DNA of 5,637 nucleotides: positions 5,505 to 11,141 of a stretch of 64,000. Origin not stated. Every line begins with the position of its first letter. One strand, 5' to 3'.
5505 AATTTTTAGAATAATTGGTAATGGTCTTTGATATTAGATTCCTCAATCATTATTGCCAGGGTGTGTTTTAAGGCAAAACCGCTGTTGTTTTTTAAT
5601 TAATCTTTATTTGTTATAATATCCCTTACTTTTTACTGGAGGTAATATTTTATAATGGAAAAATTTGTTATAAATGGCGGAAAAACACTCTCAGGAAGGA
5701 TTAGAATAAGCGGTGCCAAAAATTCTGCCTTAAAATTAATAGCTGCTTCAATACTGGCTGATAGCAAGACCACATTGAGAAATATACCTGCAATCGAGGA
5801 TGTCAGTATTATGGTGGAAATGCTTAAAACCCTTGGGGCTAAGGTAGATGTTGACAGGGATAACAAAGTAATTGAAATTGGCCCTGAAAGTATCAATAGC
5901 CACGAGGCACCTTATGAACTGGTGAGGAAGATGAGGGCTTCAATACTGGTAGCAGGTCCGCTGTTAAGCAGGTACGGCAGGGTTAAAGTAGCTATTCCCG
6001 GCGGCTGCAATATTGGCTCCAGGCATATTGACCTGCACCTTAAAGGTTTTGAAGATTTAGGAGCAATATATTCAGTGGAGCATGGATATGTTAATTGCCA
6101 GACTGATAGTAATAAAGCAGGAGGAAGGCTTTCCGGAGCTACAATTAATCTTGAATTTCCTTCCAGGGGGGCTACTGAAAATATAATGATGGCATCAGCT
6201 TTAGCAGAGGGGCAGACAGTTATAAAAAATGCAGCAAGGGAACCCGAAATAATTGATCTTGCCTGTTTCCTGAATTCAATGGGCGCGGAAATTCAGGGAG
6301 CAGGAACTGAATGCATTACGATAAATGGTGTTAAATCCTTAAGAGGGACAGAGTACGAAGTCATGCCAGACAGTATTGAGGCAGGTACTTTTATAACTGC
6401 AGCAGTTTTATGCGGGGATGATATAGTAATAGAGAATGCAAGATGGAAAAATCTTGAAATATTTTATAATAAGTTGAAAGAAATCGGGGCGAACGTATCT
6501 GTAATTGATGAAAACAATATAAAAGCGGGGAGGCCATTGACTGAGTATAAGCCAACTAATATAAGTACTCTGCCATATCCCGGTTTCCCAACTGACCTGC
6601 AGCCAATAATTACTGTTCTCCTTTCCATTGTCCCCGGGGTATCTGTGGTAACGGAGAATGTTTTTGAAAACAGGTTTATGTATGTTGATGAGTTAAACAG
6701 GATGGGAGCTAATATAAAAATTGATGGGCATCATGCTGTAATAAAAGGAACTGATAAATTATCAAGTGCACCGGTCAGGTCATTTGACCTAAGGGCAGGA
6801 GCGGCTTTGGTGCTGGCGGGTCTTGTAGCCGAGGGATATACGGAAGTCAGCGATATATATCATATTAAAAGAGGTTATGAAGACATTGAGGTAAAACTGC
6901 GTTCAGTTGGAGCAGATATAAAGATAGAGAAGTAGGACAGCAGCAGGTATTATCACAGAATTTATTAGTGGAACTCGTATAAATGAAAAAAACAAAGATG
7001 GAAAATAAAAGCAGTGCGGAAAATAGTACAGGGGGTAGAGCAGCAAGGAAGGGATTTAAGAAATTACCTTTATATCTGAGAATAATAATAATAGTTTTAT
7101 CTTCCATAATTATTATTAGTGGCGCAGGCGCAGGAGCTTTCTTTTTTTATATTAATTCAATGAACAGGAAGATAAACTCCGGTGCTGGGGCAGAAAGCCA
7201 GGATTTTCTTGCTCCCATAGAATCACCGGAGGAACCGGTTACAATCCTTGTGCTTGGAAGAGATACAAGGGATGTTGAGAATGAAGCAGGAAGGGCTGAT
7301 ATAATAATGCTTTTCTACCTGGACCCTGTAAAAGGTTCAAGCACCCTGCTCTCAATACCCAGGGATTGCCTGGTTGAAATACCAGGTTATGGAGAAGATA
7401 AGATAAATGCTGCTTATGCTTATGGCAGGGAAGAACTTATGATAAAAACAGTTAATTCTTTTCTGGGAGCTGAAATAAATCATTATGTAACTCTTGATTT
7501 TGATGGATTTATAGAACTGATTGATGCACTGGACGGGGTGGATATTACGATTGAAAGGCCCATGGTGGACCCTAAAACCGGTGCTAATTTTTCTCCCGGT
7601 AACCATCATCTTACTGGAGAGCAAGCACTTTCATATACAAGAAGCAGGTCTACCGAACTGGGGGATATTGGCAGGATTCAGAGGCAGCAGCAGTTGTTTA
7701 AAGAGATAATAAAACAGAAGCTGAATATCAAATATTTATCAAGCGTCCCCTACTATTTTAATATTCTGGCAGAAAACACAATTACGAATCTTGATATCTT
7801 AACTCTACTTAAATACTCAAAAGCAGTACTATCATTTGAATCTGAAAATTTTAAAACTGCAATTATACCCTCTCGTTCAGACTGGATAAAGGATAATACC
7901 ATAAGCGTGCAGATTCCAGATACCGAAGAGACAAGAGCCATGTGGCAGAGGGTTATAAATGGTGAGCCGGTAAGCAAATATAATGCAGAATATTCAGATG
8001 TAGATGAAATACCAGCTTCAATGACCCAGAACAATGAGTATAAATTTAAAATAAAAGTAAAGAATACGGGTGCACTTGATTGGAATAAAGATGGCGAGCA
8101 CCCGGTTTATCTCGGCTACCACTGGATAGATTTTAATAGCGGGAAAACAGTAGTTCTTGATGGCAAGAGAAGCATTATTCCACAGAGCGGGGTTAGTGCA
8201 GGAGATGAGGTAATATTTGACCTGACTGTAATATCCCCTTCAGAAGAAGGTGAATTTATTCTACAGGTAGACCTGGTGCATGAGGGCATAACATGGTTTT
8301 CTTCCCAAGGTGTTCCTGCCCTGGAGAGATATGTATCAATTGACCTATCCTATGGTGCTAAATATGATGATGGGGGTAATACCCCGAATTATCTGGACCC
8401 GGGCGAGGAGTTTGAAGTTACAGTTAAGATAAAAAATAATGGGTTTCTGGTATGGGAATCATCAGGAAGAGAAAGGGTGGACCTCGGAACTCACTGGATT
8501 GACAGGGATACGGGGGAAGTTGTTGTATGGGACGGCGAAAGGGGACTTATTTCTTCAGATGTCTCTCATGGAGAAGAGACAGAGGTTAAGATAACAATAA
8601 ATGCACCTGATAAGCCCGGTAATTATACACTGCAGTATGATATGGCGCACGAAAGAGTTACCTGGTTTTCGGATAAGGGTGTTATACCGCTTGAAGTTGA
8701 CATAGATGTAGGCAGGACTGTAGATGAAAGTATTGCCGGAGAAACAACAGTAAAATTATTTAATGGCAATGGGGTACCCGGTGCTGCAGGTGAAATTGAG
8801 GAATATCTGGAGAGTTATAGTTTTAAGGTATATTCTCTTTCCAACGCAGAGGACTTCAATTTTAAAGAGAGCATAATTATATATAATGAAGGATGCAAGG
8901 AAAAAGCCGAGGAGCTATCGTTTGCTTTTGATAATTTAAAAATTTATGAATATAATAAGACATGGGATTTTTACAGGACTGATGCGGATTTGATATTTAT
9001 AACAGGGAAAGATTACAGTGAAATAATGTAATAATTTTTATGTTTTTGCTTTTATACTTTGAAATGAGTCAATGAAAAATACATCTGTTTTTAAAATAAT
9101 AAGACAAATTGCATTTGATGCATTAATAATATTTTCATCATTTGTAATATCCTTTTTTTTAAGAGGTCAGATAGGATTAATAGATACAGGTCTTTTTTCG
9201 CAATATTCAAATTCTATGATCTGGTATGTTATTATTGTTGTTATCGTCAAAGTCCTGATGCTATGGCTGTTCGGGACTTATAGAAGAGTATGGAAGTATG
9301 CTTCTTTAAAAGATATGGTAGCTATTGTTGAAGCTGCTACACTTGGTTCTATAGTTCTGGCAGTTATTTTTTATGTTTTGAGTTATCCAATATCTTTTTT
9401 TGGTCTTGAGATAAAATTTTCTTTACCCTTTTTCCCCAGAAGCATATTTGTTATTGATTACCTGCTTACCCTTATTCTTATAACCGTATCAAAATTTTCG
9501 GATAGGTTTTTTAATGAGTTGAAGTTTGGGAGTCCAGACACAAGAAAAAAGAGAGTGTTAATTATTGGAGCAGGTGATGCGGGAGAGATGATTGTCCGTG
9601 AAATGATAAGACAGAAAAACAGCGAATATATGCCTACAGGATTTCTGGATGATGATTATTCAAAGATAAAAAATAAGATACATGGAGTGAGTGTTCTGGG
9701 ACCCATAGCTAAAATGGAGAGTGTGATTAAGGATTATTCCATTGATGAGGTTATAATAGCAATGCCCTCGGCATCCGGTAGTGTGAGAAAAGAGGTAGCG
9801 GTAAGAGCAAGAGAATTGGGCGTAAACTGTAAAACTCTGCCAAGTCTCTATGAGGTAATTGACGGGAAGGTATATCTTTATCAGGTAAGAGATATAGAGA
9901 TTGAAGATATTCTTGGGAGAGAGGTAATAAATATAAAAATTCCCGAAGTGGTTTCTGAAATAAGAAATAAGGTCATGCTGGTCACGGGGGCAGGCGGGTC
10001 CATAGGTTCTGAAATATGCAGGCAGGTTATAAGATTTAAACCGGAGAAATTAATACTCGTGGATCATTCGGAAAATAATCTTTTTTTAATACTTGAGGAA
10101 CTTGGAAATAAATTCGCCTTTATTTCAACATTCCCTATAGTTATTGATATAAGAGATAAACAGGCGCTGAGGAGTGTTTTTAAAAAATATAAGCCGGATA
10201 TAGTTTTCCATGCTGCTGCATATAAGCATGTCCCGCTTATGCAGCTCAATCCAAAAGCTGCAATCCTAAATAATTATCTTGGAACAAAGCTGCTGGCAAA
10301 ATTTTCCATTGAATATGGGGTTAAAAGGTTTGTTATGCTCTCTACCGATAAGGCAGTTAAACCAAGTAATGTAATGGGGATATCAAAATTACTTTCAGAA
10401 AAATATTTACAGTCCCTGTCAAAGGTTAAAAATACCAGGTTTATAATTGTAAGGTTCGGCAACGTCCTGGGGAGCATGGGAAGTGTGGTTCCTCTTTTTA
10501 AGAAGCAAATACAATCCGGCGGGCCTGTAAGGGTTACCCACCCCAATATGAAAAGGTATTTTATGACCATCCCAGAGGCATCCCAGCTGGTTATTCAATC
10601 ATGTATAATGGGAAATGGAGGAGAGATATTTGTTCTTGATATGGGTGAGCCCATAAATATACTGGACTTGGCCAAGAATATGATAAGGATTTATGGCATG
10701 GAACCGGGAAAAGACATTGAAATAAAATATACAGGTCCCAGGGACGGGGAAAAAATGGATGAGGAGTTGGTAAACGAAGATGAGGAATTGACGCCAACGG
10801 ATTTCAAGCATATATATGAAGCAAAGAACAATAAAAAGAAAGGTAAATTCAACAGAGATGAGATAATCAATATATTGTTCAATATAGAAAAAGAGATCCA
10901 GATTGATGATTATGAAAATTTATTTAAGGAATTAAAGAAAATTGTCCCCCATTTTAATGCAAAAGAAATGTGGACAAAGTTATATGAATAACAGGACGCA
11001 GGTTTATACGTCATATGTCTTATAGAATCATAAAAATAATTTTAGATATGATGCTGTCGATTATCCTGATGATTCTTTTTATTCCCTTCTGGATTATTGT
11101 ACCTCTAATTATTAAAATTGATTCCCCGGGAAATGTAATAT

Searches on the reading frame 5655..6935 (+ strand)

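Call 65: search_protein_families(library=pfam, proteins=[window:5655-6935:+], max_evalue=0.00001)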
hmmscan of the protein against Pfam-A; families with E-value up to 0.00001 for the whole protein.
window:5655-6935:+ (426 aa): 1 family
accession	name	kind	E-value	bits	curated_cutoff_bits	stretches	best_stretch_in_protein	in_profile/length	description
PF00275.25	EPSP_synthase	-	3.9e-109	365.6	22.8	1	7-415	2-417/417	EPSP synthase (3-phosphoshikimate 1-carboxyvinyltransferase)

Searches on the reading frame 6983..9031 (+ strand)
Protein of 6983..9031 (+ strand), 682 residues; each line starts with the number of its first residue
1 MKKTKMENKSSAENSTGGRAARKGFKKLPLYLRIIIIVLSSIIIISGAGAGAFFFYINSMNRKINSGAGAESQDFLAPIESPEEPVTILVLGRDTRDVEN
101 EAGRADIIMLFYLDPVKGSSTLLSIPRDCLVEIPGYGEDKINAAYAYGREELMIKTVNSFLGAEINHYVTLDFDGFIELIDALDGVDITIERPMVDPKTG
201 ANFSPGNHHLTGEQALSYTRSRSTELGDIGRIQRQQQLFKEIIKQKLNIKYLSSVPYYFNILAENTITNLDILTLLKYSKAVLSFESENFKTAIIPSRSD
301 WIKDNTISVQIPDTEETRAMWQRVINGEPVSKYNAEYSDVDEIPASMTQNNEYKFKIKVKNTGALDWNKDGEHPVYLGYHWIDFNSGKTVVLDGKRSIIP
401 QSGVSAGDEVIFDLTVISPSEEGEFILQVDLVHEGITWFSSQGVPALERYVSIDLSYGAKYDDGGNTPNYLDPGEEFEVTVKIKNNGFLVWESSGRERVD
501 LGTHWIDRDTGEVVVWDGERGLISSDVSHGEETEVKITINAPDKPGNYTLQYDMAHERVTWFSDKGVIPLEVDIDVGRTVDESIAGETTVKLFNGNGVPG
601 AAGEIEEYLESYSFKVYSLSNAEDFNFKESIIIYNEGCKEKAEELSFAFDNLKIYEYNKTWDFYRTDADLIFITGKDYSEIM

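Call 65: search_protein_families(library=pfam, proteins=[window:6983-9031:+], max_evalue=0.00001)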
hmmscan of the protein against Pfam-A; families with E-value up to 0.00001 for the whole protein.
window:6983-9031:+ (682 aa): 3 families
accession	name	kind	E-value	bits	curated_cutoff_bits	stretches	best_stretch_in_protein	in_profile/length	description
PF03816.19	LytR_cpsA_psr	-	1.3e-43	149.2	24.6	1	104-245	1-147/150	LytR_cpsA_psr family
PF16158.11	N_BRCA1_IG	-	6.1e-14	52.9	28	1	471-565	8-101/108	Ig-like domain from next to BRCA1 gene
PF13399.11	LytR_C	-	1e-07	33.2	22.2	1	588-659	2-72/86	LytR cell envelope-related transcriptional attenuator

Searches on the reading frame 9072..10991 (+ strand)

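Call 65: search_protein_families(library=pfam, proteins=[window:9072-10991:+], max_evalue=0.00001)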
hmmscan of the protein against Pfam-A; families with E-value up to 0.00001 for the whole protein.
window:9072-10991:+ (639 aa): 7 families
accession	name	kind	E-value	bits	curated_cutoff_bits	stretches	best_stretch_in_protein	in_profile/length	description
PF02719.21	Polysacc_synt_2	-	7.8e-116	386.8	20.2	1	303-585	2-292/293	Polysaccharide biosynthesis protein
PF01370.27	Epimerase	-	1e-23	84.5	20.9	1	302-495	1-209/240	NAD dependent epimerase/dehydratase family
PF04321.23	RmlD_sub_bind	-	4.1e-14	52.8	27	1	302-488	3-175/287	RmlD substrate binding domain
PF16363.11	GDP_Man_Dehyd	-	3.5e-13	50.2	27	1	303-426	1-130/332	GDP-mannose 4,6 dehydratase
PF13727.12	CoA_binding_3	-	1.2e-10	42.2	25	1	67-252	3-170/175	CoA-binding domain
PF01073.25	3Beta_HSD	-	6.8e-10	38.9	22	1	303-431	1-122/280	3-beta hydroxysteroid dehydrogenase/isomerase family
PF00106.31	adh_short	-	4e-06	26.9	26.6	1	300-373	1-71/195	short chain dehydrogenase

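Call 103: search_protein_families(library=ncbifam, proteins=[window:9072-10991:+], max_evalue=1e-20)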
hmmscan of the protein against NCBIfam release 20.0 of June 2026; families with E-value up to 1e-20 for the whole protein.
window:9072-10991:+ (639 aa): 3 families
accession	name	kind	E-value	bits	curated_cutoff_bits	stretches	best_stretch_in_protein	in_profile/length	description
TIGR03589.1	PseB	equivalog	7.7e-55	186.1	407.75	1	298-589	3-284/324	UDP-N-acetylglucosamine 4,6-dehydratase (inverting)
TIGR04130.1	FnlA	equivalog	1.1e-42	146.1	730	1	298-585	3-283/337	UDP-N-acetylglucosamine 4,6-dehydratase/5-epimerase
TIGR03025.1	EPS_sugtrans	subfamily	3.5e-22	79.2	295.55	1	15-277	2-242/445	exopolysaccharide biosynthesis polyprenyl glycosylphosphotransferase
